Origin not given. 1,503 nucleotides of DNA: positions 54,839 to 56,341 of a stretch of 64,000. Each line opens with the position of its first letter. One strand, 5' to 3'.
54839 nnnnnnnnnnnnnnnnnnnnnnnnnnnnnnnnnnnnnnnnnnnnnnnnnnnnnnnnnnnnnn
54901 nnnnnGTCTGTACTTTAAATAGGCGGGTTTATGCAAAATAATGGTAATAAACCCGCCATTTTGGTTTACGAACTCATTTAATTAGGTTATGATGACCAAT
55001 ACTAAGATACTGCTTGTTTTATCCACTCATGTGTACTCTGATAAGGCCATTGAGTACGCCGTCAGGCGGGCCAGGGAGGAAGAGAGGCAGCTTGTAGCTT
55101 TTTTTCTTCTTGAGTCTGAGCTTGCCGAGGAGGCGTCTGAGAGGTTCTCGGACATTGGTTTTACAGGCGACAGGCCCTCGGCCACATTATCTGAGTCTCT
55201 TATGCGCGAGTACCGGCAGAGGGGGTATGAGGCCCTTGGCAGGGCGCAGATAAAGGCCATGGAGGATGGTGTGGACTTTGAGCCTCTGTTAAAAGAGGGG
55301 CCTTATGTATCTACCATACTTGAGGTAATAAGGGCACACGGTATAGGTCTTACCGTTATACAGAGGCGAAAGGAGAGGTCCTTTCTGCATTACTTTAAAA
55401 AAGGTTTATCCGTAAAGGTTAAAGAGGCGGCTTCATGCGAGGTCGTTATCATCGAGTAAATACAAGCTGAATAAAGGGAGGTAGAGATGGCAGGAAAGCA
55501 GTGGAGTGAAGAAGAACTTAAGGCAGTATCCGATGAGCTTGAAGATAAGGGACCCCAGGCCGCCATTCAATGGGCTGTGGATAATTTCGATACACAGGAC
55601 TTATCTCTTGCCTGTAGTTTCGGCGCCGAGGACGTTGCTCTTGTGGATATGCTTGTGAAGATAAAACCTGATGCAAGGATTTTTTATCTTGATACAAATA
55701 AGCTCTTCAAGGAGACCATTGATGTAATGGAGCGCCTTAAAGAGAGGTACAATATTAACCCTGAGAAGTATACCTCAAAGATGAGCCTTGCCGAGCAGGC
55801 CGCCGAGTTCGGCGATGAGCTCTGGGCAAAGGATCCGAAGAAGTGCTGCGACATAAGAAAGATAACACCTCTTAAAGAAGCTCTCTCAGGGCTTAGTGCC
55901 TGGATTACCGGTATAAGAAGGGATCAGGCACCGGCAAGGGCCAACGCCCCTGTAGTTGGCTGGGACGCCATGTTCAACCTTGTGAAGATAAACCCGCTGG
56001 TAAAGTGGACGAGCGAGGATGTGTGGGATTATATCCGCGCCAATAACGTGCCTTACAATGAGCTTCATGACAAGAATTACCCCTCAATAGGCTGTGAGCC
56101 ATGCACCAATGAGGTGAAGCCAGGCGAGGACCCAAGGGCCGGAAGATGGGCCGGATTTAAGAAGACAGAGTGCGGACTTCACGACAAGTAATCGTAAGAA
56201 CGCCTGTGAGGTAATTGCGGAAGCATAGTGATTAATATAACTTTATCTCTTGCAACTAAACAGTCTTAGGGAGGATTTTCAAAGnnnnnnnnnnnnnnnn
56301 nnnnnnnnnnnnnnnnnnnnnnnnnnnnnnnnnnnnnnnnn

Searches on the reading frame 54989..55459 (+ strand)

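Call 10: search_protein_families(library=pfam, proteins=[window:54989-55459:+], max_evalue=0.001)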
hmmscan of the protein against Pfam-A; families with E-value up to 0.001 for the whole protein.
window:54989-55459:+ (156 aa): 1 family
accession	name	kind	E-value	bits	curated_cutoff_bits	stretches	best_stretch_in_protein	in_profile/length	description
PF00582.32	Usp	-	4.4e-08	34.2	24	1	5-155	3-140/141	Universal stress protein family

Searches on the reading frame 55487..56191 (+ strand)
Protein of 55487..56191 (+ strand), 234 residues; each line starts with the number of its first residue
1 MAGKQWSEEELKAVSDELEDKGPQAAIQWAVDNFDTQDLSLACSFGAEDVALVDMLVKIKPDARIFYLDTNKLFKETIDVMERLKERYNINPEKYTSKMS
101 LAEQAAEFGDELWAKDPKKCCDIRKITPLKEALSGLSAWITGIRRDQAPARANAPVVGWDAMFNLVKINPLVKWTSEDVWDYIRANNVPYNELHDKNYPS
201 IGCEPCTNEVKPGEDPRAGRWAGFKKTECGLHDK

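Call 3: search_protein_families(library=pfam, proteins=[window:55487-56191:+], max_evalue=0.01)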
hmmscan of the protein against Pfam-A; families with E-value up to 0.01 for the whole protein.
window:55487-56191:+ (234 aa): 1 family
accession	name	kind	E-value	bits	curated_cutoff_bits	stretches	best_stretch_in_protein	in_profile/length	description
PF01507.26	PAPS_reduct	-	4.7e-55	186.7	22.5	1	40-208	3-174/175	Phosphoadenosine phosphosulfate reductase domain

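Call 4: search_protein_families(library=ncbifam, proteins=[window:55487-56191:+], max_evalue=0.01)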
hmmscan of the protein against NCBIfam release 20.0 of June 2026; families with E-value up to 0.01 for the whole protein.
window:55487-56191:+ (234 aa): 14 families
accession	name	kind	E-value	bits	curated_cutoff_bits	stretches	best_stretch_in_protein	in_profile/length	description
NF002537.0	PRK02090.1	equivalog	3.2e-84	282.4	154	1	4-233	9-239/244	phosphoadenylyl-sulfate reductase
TIGR00434.1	cysH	subfamily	2.3e-77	259.7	165.1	1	24-233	2-214/214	phosophoadenylyl-sulfate reductase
TIGR02055.1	APS_reductase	subfamily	3e-74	249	235.3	1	44-231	1-194/194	adenylylsulfate reductase, thioredoxin dependent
TIGR02057.1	PAPS_reductase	equivalog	8e-63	212.3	254.2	1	12-232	2-224/224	phosphoadenosine phosphosulfate reductase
TIGR00424.1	APS_reduc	equivalog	8e-44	150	553.2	1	9-233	89-324/464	5'-adenylylsulfate reductase, thioredoxin-independent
NF010367.0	PRK13795.1-2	equivalog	1.1e-17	63.7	456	1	15-206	220-415/584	hypothetical protein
NF010368.0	PRK13795.1-3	equivalog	2.7e-17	62.3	588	1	20-207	229-421/635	hypothetical protein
NF006327.0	PRK08557.1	equivalog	5.5e-17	61.7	366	1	24-208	167-356/415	hypothetical protein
NF010366.0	PRK13795.1-1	equivalog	1.4e-14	53.2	745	1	30-209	258-446/667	hypothetical protein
NF003587.0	PRK05253.1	subfamily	3.7e-11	42.8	195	2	62-153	57-145/301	sulfate adenylyltransferase subunit CysD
NF010369.0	PRK13795.1-4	equivalog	1.3e-09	36.9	1086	1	8-207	222-429/633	hypothetical protein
NF006351.0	PRK08576.1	equivalog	2.9e-07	29.4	290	1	53-207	251-402/436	hypothetical protein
TIGR02039.1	CysD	subfamily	4.8e-07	29.7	396.6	0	166-192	173-199/294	sulfate adenylyltransferase, small subunit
NF009214.0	PRK12563.1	equivalog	6.3e-07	29.1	413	0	166-192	196-222/317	sulfate adenylyltransferase subunit CysD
